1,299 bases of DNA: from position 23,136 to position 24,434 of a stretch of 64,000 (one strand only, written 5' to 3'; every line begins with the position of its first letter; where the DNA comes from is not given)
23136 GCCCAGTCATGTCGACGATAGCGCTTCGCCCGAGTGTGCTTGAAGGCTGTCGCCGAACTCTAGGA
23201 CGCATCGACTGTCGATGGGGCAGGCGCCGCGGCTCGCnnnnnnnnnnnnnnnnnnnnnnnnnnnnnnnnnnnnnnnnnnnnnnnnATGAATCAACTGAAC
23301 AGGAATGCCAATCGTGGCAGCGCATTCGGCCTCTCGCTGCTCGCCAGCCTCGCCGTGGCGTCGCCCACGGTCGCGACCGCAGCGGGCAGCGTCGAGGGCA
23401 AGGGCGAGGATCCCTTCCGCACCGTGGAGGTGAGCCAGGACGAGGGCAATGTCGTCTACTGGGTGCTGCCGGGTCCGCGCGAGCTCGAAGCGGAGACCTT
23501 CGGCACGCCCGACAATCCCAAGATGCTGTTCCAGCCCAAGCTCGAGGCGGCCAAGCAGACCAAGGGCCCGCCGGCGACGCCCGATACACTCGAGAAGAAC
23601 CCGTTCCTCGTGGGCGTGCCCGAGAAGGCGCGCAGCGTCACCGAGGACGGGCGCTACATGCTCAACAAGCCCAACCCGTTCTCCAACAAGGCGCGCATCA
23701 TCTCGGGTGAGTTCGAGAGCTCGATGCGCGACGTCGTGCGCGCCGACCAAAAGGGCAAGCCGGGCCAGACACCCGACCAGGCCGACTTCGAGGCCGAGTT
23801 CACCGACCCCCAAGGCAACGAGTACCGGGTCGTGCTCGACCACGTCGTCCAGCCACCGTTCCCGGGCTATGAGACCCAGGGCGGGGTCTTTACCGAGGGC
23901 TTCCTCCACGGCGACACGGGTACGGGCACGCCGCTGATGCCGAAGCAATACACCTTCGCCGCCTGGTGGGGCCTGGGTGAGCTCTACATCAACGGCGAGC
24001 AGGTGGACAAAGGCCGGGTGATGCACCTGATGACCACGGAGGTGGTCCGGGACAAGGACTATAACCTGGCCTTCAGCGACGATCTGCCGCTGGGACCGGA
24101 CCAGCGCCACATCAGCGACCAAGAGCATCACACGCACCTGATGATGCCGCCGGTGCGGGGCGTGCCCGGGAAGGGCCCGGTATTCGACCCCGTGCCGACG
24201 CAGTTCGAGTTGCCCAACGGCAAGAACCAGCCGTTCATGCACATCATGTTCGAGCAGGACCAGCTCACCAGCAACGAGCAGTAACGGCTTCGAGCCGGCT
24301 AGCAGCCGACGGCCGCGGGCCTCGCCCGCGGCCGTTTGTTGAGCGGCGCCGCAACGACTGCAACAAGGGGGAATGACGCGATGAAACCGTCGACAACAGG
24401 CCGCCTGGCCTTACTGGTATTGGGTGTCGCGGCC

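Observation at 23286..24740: Unknown exported His/Met-rich protein co-located with a type-1 copper cupredoxin: candidate new periplasmic copper enzyme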

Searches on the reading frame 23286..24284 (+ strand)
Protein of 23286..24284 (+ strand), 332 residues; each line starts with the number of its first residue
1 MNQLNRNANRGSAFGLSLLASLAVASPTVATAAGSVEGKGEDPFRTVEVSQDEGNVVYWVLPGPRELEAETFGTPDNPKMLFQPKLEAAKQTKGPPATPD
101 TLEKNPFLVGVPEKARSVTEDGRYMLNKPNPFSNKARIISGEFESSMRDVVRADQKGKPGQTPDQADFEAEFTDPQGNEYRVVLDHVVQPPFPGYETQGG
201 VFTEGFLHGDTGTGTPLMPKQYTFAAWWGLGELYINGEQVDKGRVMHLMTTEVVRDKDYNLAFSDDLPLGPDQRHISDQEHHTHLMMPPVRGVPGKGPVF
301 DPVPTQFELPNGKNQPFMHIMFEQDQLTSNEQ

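Call 3: search_protein_families(library=pfam, proteins=[window:23286-24284:+], max_evalue=0.1)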
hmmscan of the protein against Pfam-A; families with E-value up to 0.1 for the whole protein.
window:23286-24284:+ (332 aa): 0 families

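Call 4: search_protein_families(library=ncbifam, proteins=[window:23286-24284:+], max_evalue=0.1)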
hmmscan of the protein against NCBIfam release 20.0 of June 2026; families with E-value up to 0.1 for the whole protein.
window:23286-24284:+ (332 aa): 0 families
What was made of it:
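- Tried and rejected: Pfam and NCBIfam on X: nothing (calls 3, 4).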

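Call 5: find_homologous_proteins(query=window:23286-24284:+, max_evalue=0.001)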
Query window:23286-24284:+ (332 aa): 235 proteins with E <= 0.001 among 2973 candidates; the best 120 are listed.
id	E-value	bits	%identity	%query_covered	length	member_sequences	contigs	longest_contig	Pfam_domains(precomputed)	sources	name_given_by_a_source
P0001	1.6e-225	766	100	100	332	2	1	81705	-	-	-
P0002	3.5e-177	607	79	100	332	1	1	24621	-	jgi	jgi:hypothetical protein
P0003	4.0e-169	580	78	95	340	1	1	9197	-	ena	-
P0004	1.2e-165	569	80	91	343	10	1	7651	-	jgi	-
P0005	2.1e-161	555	79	88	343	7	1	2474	-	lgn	-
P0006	2.3e-161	555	78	89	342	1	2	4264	-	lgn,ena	-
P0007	3.3e-161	554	77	88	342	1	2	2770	-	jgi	jgi:hypothetical protein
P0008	5.9e-160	550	77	90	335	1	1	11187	-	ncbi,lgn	-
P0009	7.4e-158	543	75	90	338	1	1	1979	-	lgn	-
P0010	1.4e-156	539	76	89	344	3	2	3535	-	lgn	-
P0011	2.5e-156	538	74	92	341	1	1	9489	-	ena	-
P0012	6.3e-155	534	71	96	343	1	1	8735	-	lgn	-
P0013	1.1e-152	526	70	97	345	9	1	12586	-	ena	-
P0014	4.8e-152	524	68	97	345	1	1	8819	-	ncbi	-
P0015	2.7e-151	522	73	89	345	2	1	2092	-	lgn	-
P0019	7.3e-144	497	68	95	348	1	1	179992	-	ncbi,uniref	ncbi:hypothetical protein V6X02_09120 [Spiribacter sp. 1M153]|uniref:hypothetical protein n=1 Tax=Sp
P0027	2.9e-128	446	60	98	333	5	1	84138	-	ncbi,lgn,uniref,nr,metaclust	ncbi:hypothetical protein [Marinobacter sp. ELB17]|uniref:hypothetical protein n=1 Tax=Marinobacter 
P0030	5.0e-127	442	61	98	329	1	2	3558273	-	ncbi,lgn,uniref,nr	ncbi:hypothetical protein FDP08_13390 [Marinobacter panjinensis]|uniref:Uncharacterized protein n=1 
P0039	1.2e-121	424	62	90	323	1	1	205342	-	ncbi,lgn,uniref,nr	ncbi:hypothetical protein SAMN05216241_105123 [Limimonas halophila]|uniref:Uncharacterized protein n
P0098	3.7e-104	367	53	96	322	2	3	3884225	-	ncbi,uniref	ncbi:hypothetical protein ACFOW6_04660 [Fodinicurvata halophila]|uniref:Uncharacterized protein n=1 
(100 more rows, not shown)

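Call 6: search_solved_structures(query=window:23286-24284:+, max_evalue=10, show_alignments=2)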
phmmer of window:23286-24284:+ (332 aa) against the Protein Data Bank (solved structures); distinct sequences matched with E-value up to 10: 0.

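Call 11: find_encoding_contigs(protein=P0030, flank=8000, max_places=3)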
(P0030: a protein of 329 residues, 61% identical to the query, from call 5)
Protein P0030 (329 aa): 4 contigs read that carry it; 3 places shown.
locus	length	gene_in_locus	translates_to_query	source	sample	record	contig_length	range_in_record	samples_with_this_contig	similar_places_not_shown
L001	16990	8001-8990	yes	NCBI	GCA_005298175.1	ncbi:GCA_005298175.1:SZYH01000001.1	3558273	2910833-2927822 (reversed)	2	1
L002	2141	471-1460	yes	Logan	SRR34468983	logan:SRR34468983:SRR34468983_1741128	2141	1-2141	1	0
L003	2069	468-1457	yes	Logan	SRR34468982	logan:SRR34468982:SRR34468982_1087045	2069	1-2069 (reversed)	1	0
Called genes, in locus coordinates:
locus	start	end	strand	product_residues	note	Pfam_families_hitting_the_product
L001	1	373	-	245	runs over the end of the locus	PF00106:adh_short, PF08659:KR, PF13561:adh_short_C2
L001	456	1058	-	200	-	PF01073:3Beta_HSD, PF01370:Epimerase, PF05368:NmrA, PF13460:NAD_binding_10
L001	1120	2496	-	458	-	PF00171:Aldedh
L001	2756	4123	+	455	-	PF22807:TrAA12, PF23500:DUF7133, PF07995:GSDH, PF22807:TrAA12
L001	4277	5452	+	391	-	PF03747:ADP_ribosyl_GH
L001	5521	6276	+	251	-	PF00497:SBP_bac_3, PF10613:Lig_chan-Glu_bd (weak)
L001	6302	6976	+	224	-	PF00528:BPD_transp_1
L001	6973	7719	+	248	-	PF02463:SMC_N (weak), PF00005:ABC_tran, PF13166:AAA_13 (faint), PF13401:AAA_22 (faint), PF13304:AAA_21 (weak)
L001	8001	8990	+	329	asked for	-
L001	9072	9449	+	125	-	PF13473:Cupredoxin_1, PF00127:Copper-bind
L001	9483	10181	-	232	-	PF00106:adh_short, PF08659:KR (weak), PF13561:adh_short_C2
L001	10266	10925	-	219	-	PF09335:VTT_dom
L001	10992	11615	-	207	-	PF01161:PBP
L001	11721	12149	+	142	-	PF24521:Ank_KRIT1 (weak), PF12796:Ank_2, PF13606:Ank_3 (faint), PF13637:Ank_4 (faint), PF00023:Ank (weak), PF12796:Ank_2, PF13857:Ank_5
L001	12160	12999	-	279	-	PF21302:Zn_ribbon_RlmA, PF13847:Methyltransf_31 (faint), PF08241:Methyltransf_11, PF13649:Methyltransf_25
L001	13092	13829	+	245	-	PF08241:Methyltransf_11 (weak), PF13649:Methyltransf_25, PF13847:Methyltransf_31 (weak)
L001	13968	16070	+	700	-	PF12801:Fer4_5, PF27538:NosR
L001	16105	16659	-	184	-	-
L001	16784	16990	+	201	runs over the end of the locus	PF00440:TetR_N, PF16859:TetR_C_11 (weak), PF16925:TetR_C_13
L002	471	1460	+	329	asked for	-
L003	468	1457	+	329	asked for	-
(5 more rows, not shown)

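Call 12: find_related_loci(query=A1, collection=genome_contigs, flank=8000)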
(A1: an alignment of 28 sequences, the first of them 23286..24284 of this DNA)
Query A1 (332 aa) in genome_contigs; peptide patterns used: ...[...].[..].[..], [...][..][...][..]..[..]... (x = any residue, [..] = any of these).
151 stretches matched a pattern; 125 encode a relative of the query (tblastn E <= 1e-3); the best 80 are kept; 80 distinct loci.
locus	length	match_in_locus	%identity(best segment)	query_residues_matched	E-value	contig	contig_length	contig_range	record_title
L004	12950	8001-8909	78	29-331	3e-163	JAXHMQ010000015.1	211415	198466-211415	MAG: Halofilum sp. (in: g-proteobacteria) isolate Salar_de_Ascotan_soil_MAG_ASO59 contig_2545_polypolish, whole genome s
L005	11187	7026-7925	77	32-331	5e-160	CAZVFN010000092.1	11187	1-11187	MAG TPA_asm: uncultured Ectothiorhodospiraceae bacterium isolate SRP185896_co2_368 genome assembly, contig: NODE_6478_le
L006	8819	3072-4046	68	11-331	1e-154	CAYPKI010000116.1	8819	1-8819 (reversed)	MAG TPA_asm: uncultured Alcanivorax sp. isolate SRP185896_co2_173 genome assembly, contig: NODE_10308_length_8819_cov_3.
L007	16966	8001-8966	61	5-327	7e-132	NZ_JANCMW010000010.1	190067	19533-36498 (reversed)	Marinobacter iranensis strain 71-i NODE_10_length_190067_cov_183.766509, whole genome shotgun sequence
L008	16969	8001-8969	60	4-327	2e-131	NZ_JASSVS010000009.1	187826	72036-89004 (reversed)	Marinobacter azerbaijanicus strain TBZ242 NODE_9_length_187826_cov_216.242579, whole genome shotgun sequence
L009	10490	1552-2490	61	16-327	1e-128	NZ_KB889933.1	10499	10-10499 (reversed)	Marinobacter gelidimuriae strain BF04_CF-4 A3OIDRAFT_scaffold_72.73, whole genome shotgun sequence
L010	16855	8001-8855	66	42-327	2e-127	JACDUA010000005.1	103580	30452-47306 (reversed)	Ectothiorhodospiraceae bacterium WFHF3C12 scaffold_5, whole genome shotgun sequence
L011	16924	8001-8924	60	11-327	4e-127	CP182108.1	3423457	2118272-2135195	Halomonadaceae bacterium KBTZ08 chromosome, complete genome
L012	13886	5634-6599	70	14-331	2e-154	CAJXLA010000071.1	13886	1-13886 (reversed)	MAG TPA_asm: uncultured Alcanivorax sp. isolate SRR6193124_bin.10_MetaBAT_v2.12.1_MAG genome assembly, contig: NODE_3412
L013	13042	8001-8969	60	1-327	1e-131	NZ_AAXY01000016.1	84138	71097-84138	Marinobacter sp. ELB17 1101232001192, whole genome shotgun sequence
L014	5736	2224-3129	58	31-328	7e-113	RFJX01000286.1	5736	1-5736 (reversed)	MAG: Gammaproteobacteria bacterium isolate J113 k99_1563921, whole genome shotgun sequence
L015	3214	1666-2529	58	45-328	2e-114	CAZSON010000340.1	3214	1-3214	MAG TPA_asm: uncultured Desulfobacter sp. isolate binchicken_co275_82 genome assembly, contig: NODE_66561_length_3214_co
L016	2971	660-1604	54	13-327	9e-114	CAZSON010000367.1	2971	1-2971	MAG TPA_asm: uncultured Desulfobacter sp. isolate binchicken_co275_82 genome assembly, contig: NODE_76146_length_2971_co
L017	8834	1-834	61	54-328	1e-108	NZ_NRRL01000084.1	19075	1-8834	Rhodovibrio sodomensis strain DSM 9895 scaffold0084, whole genome shotgun sequence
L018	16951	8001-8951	53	10-327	1e-107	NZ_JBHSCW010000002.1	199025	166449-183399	Fodinicurvata halophila strain CECT 8472 velvet_auto_127_2, whole genome shotgun sequence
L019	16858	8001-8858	57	41-328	2e-106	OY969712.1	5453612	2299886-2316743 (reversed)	MAG: uncultured Gammaproteobacteria bacterium isolate MFD02416.bin.1.163 genome assembly, chromosome: 1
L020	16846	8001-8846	57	45-328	5e-106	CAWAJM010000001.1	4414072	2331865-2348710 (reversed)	MAG: uncultured Gammaproteobacteria bacterium isolate MFD02416.bin.1.279 genome assembly, contig: contig_10274, whole ge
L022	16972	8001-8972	51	15-327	3e-104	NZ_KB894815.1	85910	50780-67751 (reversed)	Arhodomonas aquaeolei DSM 8974 C516DRAFT_scaffold00016.16, whole genome shotgun sequence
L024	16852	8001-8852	57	49-327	7e-104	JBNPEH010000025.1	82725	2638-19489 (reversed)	MAG: Opitutales bacterium isolate fr_S2C60 S2CNODE_137_length_82725_cov_8_941597, whole genome shotgun sequence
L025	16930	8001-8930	53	20-328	2e-102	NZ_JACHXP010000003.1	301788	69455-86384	Halomonas cerina strain CECT 7282 Ga0372400_03, whole genome shotgun sequence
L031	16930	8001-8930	52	18-331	3e-98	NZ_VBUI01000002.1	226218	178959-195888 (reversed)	Halomonas urmiana strain TBZ3 NODE_2_length_226218_cov_292.887835, whole genome shotgun sequence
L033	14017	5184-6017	50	45-327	5e-94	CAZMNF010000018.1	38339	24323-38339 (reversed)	MAG TPA_asm: uncultured Thermotogae bacterium isolate SRP185896_co2_339 genome assembly, contig: NODE_384_length_38339_c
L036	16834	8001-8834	51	45-327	1e-90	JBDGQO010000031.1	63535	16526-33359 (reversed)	MAG: Candidatus Bipolaricaulia bacterium isolate DAL-Ass_25_90C3R DAL-Ass_25_90C3R_31, whole genome shotgun sequence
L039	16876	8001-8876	46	40-328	2e-82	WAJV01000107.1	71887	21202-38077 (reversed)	MAG: Candidatus Geothermarchaeota archaeon isolate S009_6_esom k151_91111, whole genome shotgun sequence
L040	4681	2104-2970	46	47-329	4e-81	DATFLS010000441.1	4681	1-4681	MAG TPA_asm: bacterium isolate SMAG_U9204 k141_137619, whole genome shotgun sequence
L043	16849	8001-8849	46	47-327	6e-79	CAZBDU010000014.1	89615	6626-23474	MAG TPA_asm: uncultured Spirochaetaceae bacterium isolate binchicken_co178_265 genome assembly, contig: NODE_525_length_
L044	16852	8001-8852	47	46-327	5e-79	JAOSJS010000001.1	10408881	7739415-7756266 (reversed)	MAG: Ardenticatenaceae bacterium isolate FR_9 contig_134_pilon, whole genome shotgun sequence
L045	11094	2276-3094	49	47-327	1e-78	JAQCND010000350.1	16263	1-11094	MAG: Bradymonadaceae bacterium isolate LUM.15 k149_741040, whole genome shotgun sequence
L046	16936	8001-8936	45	13-328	4e-78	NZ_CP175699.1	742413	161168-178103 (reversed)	Natrinema sp. 74 plasmid p1, complete sequence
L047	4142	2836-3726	42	23-330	1e-76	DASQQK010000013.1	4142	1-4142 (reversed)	MAG TPA_asm: Nitrososphaeraceae archaeon isolate SMAG_U10855 k141_194053, whole genome shotgun sequence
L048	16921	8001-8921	45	32-327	3e-76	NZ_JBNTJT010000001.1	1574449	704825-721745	Halorussus sp. AFM4 AFM4_scaffold1, whole genome shotgun sequence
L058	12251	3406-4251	37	17-329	6e-51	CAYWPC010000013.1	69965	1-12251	MAG TPA_asm: uncultured Acidimicrobiaceae bacterium isolate SRP216583_co2_129 genome assembly, contig: NODE_146_length_6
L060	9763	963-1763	40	47-328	1e-50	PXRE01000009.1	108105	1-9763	MAG: Halobacteriales archaeon QS_1_68_20 qs_1_scaffold_141, whole genome shotgun sequence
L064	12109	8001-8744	38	45-330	7e-49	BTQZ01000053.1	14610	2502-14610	MAG: Anaerolineae bacterium BMS9Abin28 DNA, NODE_1282_length_14610, whole genome shotgun sequence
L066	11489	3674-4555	34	1-327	3e-48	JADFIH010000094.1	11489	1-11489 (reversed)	MAG: Proteobacteria bacterium isolate B38T1L10 B38T1L10_NODE9139, whole genome shotgun sequence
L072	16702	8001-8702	38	57-327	1e-45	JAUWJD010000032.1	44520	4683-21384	MAG: Chloroflexota bacterium isolate CSMAG_2311 CSMAG_2311_k127_1640627_length_44520_cov_34.1119, whole genome shotgun s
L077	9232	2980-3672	37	57-323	6e-42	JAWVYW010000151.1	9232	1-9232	MAG: Candidatus Promineifilaceae bacterium isolate HN14.bin.13 k141_361847_length_9232_cov_9.6172, whole genome shotgun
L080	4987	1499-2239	38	46-330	8e-42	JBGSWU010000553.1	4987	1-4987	MAG: Thermomicrobiales bacterium isolate JTS-RE48 k141_9901085, whole genome shotgun sequence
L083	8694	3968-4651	37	47-307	6e-42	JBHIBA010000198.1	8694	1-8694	MAG: Nitrospinota bacterium isolate K_2_bin.39 NODE_4740_length_8694_cov_9.539414, whole genome shotgun sequence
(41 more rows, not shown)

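Call 16: predict_structure(alignment_id=A2)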
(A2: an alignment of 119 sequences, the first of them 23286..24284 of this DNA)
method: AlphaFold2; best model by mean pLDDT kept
length: 332 residues; sequences in the alignment: 119
mean_pLDDT: 90.4   pTM: 0.85
mean pLDDT of the five models: 90.4, 90.3, 89.6, 89.0, 88.4
residues with pLDDT >= 90: 284; 70-90: 8; 50-70: 6; < 50: 34
segments of 3 or more residues with pLDDT < 50: 1-3, 5-23, 25-35
pLDDT, mean of each block of 10 residues (from residue 1): 43 42 44 47 93 98 97 97 97 93 97 97 96 98 98 92 97 99 98 94 97 96 98 98 98 98 98 97 98 96 97 97 98 85
secondary structure, 60 per line:
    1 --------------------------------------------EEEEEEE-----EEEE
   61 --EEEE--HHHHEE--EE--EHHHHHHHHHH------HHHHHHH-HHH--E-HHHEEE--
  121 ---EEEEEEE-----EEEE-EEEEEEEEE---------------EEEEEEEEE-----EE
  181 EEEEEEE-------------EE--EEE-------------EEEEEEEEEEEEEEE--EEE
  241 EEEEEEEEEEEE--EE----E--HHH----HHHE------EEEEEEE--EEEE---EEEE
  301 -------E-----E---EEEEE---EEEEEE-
elements in order: E45-51 E57-60 E63-66 H69-72 H82-91 H98-104 E116-118 E124-130 E136-139 E141-149 E165-173 E179-187 E205-207 E221-235 E238-252 E281-287 E290-293 E297-300 E318-322 E326-331
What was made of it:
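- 23286..24284 (+): Gene for X: a 332-aa exported, Cys-free, mostly beta protein of an undescribed family, the putative catalytic redox subunit. AlphaFold pLDDT 90.4, pTM 0.85 (call 16).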

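Call 18: fold_search(model_id=the predicted structure, library=pdb)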
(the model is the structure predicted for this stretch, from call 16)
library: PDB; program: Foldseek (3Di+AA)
matches with E <= 10: 196; with E <= 0.001: 0
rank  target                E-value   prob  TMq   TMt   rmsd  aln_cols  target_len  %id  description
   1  8aa0_A                1.8e-01  0.02  0.08  0.04  27.4       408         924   10  Levan utilisation machinery (utilisome) with levan fructo-oligosaccharides DP 8-12 (released 2023-06-07)
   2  6kzk_A                2.6e-01  0.04  0.12  0.15  19.5       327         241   11  Structure of alginate lyase Aly36B mutant K143A/M171A in complex with alginate trisaccharide (released 2020-09-23)
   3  7ah9_5K               3.0e-01  0.02  0.11  0.08  22.5       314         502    7  Substrate-engaged type 3 secretion system needle complex from Salmonella enterica typhimurium - SpaR state 1 (released 2021-03-17)
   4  8a9y_A                3.4e-01  0.01  0.08  0.04  25.7       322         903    8  Substrate-free levan utilisation machinery (utilisome) (released 2023-06-07)
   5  3e4y                  4.2e-01  0.06  0.15  0.16  14.4       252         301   10  Crystal structure of a 33kDa catalase-related protein from Mycobacterium avium subsp. paratuberculosis. I2(1)2(1)2(1) cr (released 2009-08-18)
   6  1zm1_A                4.7e-01  0.02  0.10  0.13  18.4       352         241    7  Crystal structures of complex F. succinogenes 1,3-1,4-beta-D-glucanase and beta-1,3-1,4-cellotriose (released 2006-05-10)
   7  4awd_A                5.2e-01  0.02  0.10  0.10  19.2       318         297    6  Crystal structure of the beta-porphyranase BpGH16B (BACPLE_01689) from the human gut bacterium Bacteroides plebeius (released 2012-07-25)
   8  8yg6_A                5.5e-01  0.01  0.07  0.05  23.0       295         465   11  The pre-fusion structure of baculovirus fusion protein GP64 (released 2024-09-11)
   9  4awd_B                7.2e-01  0.01  0.09  0.09  19.6       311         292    6  Crystal structure of the beta-porphyranase BpGH16B (BACPLE_01689) from the human gut bacterium Bacteroides plebeius (released 2012-07-25)
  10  3irz                  7.2e-01  0.01  0.06  0.06  27.1       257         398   12  Crystal structure of functional region of UafA from Staphylococcus saprophyticus in P212121 form (released 2010-09-08)
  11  1zm1_B                8.0e-01  0.01  0.11  0.12  19.4       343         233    8  Crystal structures of complex F. succinogenes 1,3-1,4-beta-D-glucanase and beta-1,3-1,4-cellotriose (released 2006-05-10)
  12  6qam_MODEL_1_A        8.4e-01  0.03  0.13  0.18  20.2       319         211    6  Solution NMR structure of outer membrane protein AlkL (released 2020-01-15)
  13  4ok2_B                8.9e-01  0.01  0.09  0.06  17.9       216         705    9  Crystal Structure of Alg17c Mutant Y258A (released 2014-01-29)
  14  3dz3_A                9.4e-01  0.03  0.09  0.12  18.0       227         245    7  Human AdoMetDC F223A mutant with covalently bound S-Adenosylmethionine methyl ester (released 2009-03-10)
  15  3dz5_A                9.9e-01  0.02  0.08  0.11  19.7       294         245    6  Human AdoMetDC with covalently bound 5'-[(2-aminooxyethyl)methylamino]-5'-deoxy-8-methyladenosine (released 2009-03-10)
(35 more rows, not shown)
